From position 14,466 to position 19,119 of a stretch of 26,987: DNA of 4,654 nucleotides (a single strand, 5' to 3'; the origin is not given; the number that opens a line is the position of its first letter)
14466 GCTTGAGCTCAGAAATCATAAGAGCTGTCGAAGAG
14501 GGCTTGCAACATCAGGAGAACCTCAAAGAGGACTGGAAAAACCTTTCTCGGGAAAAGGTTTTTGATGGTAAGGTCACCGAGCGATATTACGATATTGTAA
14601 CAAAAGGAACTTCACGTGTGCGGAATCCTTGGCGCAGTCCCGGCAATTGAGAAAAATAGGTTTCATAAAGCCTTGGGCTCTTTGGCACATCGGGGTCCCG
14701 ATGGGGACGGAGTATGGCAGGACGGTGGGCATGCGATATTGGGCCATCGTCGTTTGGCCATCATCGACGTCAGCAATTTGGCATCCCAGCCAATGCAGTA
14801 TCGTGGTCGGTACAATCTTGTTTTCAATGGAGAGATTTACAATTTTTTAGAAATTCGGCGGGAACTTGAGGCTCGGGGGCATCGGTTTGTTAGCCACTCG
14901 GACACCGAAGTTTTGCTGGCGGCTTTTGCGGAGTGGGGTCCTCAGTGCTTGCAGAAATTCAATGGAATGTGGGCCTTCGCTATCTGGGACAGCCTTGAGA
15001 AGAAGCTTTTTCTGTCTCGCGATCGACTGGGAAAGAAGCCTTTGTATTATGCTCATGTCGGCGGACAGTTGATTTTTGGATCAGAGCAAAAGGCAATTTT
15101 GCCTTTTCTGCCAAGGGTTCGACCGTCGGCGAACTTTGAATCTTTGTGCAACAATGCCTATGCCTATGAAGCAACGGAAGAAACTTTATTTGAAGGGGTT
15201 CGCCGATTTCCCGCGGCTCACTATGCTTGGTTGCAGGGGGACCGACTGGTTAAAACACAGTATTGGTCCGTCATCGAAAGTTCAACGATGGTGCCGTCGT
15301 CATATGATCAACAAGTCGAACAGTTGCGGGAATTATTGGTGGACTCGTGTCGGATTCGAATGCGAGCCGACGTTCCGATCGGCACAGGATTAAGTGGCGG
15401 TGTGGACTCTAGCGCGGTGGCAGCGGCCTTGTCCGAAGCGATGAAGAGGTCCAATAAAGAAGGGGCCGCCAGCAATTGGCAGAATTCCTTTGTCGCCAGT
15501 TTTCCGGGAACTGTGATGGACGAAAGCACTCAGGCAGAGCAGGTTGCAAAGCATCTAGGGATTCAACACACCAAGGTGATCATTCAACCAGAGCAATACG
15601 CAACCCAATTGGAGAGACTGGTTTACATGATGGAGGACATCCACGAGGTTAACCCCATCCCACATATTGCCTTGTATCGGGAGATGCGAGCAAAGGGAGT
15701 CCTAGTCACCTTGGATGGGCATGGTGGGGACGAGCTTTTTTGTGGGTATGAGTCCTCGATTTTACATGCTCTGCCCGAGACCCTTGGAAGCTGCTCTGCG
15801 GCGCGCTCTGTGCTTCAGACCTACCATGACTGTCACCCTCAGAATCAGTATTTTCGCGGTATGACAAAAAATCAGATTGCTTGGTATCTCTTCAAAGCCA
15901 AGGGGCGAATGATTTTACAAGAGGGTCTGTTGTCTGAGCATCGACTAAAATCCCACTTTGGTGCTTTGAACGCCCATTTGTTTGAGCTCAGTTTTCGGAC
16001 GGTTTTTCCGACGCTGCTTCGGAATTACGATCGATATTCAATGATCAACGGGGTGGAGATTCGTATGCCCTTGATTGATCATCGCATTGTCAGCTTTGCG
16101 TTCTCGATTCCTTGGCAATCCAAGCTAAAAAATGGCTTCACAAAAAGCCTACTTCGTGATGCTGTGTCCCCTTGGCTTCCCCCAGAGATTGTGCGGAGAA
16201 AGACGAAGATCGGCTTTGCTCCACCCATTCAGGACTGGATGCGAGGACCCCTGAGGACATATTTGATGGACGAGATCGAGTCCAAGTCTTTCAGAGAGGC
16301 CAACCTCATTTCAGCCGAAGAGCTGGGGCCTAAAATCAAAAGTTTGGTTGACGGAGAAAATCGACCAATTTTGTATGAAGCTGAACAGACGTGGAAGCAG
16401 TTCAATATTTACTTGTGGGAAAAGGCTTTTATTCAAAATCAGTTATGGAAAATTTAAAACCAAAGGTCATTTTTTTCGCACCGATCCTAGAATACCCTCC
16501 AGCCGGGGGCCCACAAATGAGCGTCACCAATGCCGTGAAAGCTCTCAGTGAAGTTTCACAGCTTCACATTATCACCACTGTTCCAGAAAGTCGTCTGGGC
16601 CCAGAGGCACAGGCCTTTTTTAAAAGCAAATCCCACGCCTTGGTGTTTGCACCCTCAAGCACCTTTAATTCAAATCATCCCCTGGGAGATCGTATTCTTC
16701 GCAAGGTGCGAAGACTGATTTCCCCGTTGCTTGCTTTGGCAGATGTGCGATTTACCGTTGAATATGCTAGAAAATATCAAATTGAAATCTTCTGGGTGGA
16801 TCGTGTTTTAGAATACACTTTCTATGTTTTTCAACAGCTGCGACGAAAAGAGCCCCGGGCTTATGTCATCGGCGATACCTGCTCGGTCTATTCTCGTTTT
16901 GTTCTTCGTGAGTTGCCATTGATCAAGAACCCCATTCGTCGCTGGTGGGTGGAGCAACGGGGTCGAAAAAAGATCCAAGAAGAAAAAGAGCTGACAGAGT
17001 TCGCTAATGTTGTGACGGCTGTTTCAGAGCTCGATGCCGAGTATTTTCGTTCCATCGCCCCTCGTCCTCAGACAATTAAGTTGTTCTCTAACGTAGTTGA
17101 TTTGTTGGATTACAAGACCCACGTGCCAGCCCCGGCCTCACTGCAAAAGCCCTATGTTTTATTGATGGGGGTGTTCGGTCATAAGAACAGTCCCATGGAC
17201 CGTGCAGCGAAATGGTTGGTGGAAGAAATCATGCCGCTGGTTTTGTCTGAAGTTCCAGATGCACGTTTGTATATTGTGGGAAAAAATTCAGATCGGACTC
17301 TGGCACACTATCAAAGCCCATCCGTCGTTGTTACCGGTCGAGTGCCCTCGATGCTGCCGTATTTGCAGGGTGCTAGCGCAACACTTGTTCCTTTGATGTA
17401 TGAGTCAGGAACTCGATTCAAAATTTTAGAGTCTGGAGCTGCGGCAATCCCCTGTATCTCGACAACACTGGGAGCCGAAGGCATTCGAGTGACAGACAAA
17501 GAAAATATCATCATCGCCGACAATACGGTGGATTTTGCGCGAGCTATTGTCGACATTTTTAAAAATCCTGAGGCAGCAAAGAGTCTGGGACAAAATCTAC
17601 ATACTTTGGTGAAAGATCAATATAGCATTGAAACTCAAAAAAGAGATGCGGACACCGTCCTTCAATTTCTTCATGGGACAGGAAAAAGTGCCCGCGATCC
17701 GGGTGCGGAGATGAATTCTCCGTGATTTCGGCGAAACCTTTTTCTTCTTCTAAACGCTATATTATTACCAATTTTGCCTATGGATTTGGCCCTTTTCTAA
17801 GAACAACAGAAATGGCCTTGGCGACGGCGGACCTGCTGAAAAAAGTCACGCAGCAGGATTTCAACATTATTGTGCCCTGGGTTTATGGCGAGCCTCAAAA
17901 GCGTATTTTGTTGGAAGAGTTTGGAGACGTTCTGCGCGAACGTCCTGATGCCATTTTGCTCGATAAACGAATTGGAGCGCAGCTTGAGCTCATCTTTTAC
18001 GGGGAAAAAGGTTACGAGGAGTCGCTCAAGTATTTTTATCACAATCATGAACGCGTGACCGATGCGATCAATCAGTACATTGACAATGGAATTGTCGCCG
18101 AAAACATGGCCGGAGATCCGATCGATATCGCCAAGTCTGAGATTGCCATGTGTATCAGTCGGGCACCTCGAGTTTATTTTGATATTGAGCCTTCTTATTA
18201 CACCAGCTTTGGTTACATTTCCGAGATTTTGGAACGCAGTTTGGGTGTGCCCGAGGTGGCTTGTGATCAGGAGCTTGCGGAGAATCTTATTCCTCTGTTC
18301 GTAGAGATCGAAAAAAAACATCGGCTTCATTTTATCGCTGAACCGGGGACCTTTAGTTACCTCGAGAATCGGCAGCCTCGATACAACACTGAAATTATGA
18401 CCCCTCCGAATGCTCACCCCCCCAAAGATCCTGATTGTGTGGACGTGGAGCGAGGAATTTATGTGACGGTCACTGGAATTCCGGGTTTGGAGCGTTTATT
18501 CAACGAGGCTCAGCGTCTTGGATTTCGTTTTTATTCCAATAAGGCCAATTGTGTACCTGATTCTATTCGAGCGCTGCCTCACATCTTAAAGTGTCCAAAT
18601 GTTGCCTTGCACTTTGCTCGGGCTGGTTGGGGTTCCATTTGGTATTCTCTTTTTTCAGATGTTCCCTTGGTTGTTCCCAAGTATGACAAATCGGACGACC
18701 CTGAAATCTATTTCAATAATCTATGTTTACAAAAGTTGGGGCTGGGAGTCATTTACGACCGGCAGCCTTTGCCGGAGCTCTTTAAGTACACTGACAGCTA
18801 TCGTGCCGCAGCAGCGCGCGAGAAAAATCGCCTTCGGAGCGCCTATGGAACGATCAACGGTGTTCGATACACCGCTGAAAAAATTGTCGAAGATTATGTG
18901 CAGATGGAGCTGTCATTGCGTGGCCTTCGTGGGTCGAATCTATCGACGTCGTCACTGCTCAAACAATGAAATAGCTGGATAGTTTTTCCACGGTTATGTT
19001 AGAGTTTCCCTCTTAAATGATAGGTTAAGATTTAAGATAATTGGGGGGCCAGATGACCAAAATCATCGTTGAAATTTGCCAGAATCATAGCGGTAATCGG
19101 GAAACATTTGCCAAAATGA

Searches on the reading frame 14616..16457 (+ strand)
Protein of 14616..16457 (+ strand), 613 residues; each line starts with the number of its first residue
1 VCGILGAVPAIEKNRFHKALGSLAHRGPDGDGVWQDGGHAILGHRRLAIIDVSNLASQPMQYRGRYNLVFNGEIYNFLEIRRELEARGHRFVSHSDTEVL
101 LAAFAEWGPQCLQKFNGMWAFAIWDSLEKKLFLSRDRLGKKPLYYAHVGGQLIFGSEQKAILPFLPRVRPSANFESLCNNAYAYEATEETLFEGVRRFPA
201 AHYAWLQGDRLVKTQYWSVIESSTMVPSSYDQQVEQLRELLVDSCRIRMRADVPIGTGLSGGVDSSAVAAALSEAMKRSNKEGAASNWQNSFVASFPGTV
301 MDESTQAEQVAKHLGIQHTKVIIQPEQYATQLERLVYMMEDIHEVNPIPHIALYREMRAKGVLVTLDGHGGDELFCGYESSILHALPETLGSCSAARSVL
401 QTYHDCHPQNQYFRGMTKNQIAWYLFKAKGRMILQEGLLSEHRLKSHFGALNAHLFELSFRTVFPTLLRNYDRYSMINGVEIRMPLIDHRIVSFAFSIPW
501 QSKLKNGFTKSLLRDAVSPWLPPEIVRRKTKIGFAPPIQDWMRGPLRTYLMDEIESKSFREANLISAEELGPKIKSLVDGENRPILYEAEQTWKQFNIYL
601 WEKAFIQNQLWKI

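Call 6: search_protein_families(library=pfam, proteins=[window:14616-16457:+], max_evalue=0.001)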
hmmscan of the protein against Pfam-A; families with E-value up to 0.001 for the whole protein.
window:14616-16457:+ (613 aa): 5 families
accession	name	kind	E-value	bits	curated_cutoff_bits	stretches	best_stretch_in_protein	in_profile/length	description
PF00733.27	Asn_synthase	-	3.6e-70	237.8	21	1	236-575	1-329/354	Asparagine synthase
PF13522.11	GATase_6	-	6.2e-46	156.1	27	1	28-157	1-130/130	Glutamine amidotransferase domain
PF13537.11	GATase_7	-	4.1e-45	153.2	25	1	44-162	1-122/123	Glutamine amidotransferase domain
PF03054.22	tRNA_Me_trans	-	4.8e-06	26.8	20.6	1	257-374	5-122/202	tRNA methyl transferase HUP domain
PF02540.23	NAD_synthase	-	0.00018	21.2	21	1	257-331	23-89/242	NAD synthase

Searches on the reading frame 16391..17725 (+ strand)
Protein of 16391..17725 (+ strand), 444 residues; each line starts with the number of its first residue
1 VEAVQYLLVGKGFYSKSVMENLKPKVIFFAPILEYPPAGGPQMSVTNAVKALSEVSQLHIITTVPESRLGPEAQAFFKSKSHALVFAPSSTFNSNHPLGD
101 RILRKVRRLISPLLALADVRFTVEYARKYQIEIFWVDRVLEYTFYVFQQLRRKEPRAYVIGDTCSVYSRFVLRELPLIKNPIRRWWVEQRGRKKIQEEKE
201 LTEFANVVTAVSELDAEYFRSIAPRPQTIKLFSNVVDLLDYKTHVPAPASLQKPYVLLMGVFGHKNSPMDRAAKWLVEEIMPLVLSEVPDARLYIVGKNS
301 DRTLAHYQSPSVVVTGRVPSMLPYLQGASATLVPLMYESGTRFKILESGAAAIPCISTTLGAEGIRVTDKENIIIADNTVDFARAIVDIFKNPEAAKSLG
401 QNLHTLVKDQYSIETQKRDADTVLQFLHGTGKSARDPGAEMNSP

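Call 3: search_protein_families(library=pfam, proteins=[window:16391-17725:+], max_evalue=0.01)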
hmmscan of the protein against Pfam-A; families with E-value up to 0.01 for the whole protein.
window:16391-17725:+ (444 aa): 3 families
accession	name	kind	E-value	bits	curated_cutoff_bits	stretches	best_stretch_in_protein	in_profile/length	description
PF13692.12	Glyco_trans_1_4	-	4.1e-20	72.9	27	1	259-392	7-142/142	Glycosyl transferases group 1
PF00534.26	Glycos_transf_1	-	9.5e-07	28.9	26.4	1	281-402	37-168/172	Glycosyl transferases group 1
PF13524.12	Glyco_trans_1_2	-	0.0042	17.5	25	0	286-414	10-136/144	Glycosyl transferase-like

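Call 4: search_protein_families(library=ncbifam, proteins=[window:16391-17725:+], max_evalue=0.01)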
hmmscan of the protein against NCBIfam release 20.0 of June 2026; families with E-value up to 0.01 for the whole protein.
window:16391-17725:+ (444 aa): 3 families
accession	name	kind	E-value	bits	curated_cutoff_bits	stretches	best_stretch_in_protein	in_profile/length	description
TIGR03087.1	stp1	hypoth_equivalog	9.1e-35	120.6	316.65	1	179-424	147-394/397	TIGR03087 family PEP-CTERM/XrtA system glycosyltransferase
TIGR03088.1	stp2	hypoth_equivalog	4.8e-05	22.6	409.05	1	336-418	280-364/374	TIGR03088 family PEP-CTERM/XrtA system glycosyltransferase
NF047684.1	TeichurnBiosyTuaC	equivalog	0.00059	18.9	550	1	311-415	271-377/391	teichuronic acid biosynthesis protein TuaC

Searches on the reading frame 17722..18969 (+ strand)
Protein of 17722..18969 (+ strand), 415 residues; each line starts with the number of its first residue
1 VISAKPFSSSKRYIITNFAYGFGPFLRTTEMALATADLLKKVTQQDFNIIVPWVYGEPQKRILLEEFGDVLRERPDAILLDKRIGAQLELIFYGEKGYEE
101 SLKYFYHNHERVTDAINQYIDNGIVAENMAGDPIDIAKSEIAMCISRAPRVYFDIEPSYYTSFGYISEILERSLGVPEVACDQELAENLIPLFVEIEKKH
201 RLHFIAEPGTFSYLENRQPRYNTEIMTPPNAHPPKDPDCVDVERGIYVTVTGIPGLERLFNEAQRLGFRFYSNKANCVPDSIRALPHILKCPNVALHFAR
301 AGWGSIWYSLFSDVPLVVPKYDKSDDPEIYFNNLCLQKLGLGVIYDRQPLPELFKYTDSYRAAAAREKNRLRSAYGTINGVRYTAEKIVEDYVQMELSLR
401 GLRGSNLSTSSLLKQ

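Call 3: search_protein_families(library=pfam, proteins=[window:17722-18969:+], max_evalue=0.01)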
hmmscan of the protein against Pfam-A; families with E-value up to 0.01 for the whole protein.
window:17722-18969:+ (415 aa): 0 families

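Call 4: search_protein_families(library=ncbifam, proteins=[window:17722-18969:+], max_evalue=0.01)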
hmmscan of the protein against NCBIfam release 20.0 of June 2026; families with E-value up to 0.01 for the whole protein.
window:17722-18969:+ (415 aa): 0 families

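Call 19: search_solved_structures(query=A2, max_evalue=10, show_alignments=2)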
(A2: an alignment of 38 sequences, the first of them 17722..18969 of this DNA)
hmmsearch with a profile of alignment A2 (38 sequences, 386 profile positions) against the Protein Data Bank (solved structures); distinct sequences matched with E-value up to 10: 16.
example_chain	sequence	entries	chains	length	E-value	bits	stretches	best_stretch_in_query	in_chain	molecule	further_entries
8i0d_A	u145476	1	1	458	0.0016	20.6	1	275-316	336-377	Glycosyltransferase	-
8i0e_A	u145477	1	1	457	0.0083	18.2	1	275-313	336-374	Glycosyltransferase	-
2c1x_A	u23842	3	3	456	0.012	17.7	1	277-314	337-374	UDP-GLUCOSE FLAVONOID 3-O GLYCOSYLTRANSFERASE | UDP GLUCOSE:FLAVONOID 3-O-GLUCOSYLTRANSFERASE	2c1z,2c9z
9imi_A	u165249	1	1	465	0.24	13.4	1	277-333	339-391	Glycosyltransferase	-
5j45_A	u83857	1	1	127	0.66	11.9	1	84-183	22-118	GH13992p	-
6n9h_A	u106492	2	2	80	0.7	11.8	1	74-138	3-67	amantadine-binding protein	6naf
8hjn_A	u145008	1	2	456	1.5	10.7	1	287-334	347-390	glycosyltransferase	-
8hjo_A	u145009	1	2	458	1.5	10.7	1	287-334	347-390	glycosyltranseferease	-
8hjl_A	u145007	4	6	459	1.5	10.7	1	287-334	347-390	Glycosyltransferase | glycosyltranseferease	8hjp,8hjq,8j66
8hjh_A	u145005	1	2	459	1.5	10.7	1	287-334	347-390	glycosyltransferase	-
8hjf_A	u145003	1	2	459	1.5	10.7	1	287-334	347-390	glycosyltransferase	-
8hjg_A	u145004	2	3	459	1.5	10.7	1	287-334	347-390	glycosyltransferase | glycosyltranseferease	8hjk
2pq6_A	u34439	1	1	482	1.8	10.5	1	277-349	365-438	UDP-glucuronosyl/UDP-glucosyltransferase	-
4ap4_A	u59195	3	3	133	2.1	10.3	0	316-359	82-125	E3 UBIQUITIN LIGASE RNF4 | E3 UBIQUITIN-PROTEIN LIGASE RNF4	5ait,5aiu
2acv_A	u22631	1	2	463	2.4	10.1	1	277-309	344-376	triterpene UDP-glucosyl transferase UGT71G1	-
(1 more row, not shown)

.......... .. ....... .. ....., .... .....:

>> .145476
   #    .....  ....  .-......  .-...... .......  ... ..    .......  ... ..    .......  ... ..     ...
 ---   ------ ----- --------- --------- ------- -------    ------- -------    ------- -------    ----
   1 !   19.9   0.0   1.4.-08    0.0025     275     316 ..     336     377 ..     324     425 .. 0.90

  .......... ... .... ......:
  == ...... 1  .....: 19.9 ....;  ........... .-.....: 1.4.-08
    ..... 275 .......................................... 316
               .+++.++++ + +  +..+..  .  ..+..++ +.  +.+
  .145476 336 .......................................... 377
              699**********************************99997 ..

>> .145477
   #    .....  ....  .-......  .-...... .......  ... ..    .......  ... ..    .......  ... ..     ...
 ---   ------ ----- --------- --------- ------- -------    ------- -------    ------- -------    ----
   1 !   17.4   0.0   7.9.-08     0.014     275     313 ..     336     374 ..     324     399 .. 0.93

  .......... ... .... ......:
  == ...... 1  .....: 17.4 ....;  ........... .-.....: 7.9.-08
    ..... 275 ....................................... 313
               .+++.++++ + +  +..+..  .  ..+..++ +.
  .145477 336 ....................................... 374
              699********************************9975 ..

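Call 72: predict_structure(alignment_id=A2)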
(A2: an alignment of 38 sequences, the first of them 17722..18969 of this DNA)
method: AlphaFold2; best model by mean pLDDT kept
length: 415 residues; sequences in the alignment: 38
mean_pLDDT: 93.1   pTM: 0.92
mean pLDDT of the five models: 93.1, 93.0, 92.1, 91.9, 91.7
residues with pLDDT >= 90: 346; 70-90: 55; 50-70: 13; < 50: 1
segments of 3 or more residues with pLDDT < 50: none
pLDDT, mean of each block of 10 residues (from residue 1): 66 96 95 98 96 96 96 98 97 80 94 98 98 98 98 98 97 93 94 98 98 95 98 95 94 73 80 91 96 96 96 96 91 98 92 94 98 98 98 94 74 72
secondary structure, 60 per line:
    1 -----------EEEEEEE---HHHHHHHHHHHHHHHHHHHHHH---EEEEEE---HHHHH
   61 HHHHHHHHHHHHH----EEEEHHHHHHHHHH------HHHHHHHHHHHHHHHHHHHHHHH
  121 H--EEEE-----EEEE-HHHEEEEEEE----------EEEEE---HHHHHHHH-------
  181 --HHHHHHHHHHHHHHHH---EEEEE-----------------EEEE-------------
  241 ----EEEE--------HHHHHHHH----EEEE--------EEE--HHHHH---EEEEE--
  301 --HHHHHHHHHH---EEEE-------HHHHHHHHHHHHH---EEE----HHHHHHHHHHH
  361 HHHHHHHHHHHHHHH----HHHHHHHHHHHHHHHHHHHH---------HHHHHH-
elements in order: E12-18 H22-43 E47-52 H56-73 E78-81 H82-91 H98-121 E124-127 E133-136 E141-147 E158-162 H166-173 H183-198 E202-206 E224-227 E245-248 H257-264 E269-272 E281-283 H286-290 E294-298 H303-312 E316-319 H327-339 E343-345 H350-375 H380-399 H409-414

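Call 74: fold_search(model_id=the predicted structure, library=pdb)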
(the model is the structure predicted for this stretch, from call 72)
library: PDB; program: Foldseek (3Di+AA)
matches with E <= 10: 1138; with E <= 0.001: 321
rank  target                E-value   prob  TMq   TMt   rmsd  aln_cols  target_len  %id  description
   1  6jem_B                7.0e-11  1.00  0.56  0.54   6.5       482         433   11  Structure of Phytolacca americana UGT2 complexed with UDP-2fluoro-glucose and resveratrol (released 2020-03-11)
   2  6lfn_B                1.6e-10  1.00  0.51  0.48   7.9       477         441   14  Crystal structure of LpCGTb (released 2020-11-18)
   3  6lg1_A                3.2e-10  1.00  0.54  0.52   7.5       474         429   14  Crystal structure of LpCGTa in complex with UDP (released 2020-11-18)
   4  9kt0                  3.6e-10  1.00  0.52  0.53   7.3       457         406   12  Complex structure of PcApiGT/UDP/Genistein 7-O-glucoside (released 2025-06-25)
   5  6llw_B                4.0e-10  1.00  0.54  0.53   7.0       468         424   10  Crystal Structure of Fagopyrum esculentum M UGT708C1 complexed with UDP (released 2020-08-05)
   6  6lg1_B                4.7e-10  1.00  0.53  0.52   7.5       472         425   13  Crystal structure of LpCGTa in complex with UDP (released 2020-11-18)
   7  6llz_A                5.0e-10  1.00  0.55  0.53   6.8       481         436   11  Crystal Structure of Fagopyrum esculentum M UGT708C1 complexed with UDP-glucose (released 2020-09-09)
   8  9ksz                  5.0e-10  1.00  0.48  0.51   7.4       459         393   12  Complex structure of PcApiGT/UDP (released 2025-06-25)
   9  6lg0_B                5.9e-10  1.00  0.57  0.53   6.6       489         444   11  Crystal structure of SbCGTa in complex with UDP (released 2020-11-18)
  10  6lfn_A                6.6e-10  1.00  0.55  0.52   7.4       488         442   13  Crystal structure of LpCGTb (released 2020-11-18)
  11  3oti_A                7.0e-10  1.00  0.50  0.54  10.3       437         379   12  Crystal Structure of CalG3, Calicheamicin Glycostyltransferase, TDP and calicheamicin T0 bound form (released 2010-12-15)
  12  8h5d_A                7.8e-10  1.00  0.56  0.58   6.5       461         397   15  Crystal structure of YojK mutant in complex with UDP (released 2023-10-18)
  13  6pnt                  8.3e-10  1.00  0.50  0.49   8.1       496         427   14  Structural Characterization of UDP-glycosyltransferase from Tetranychus Urticae (released 2020-07-08)
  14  6lg0_F                9.8e-10  1.00  0.57  0.54   7.1       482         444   12  Crystal structure of SbCGTa in complex with UDP (released 2020-11-18)
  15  9ksv                  1.0e-09  1.00  0.51  0.53   7.3       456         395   12  Complex structure of PcApiGT/UDP/Apigenin 7-O-glucoside (released 2025-06-25)
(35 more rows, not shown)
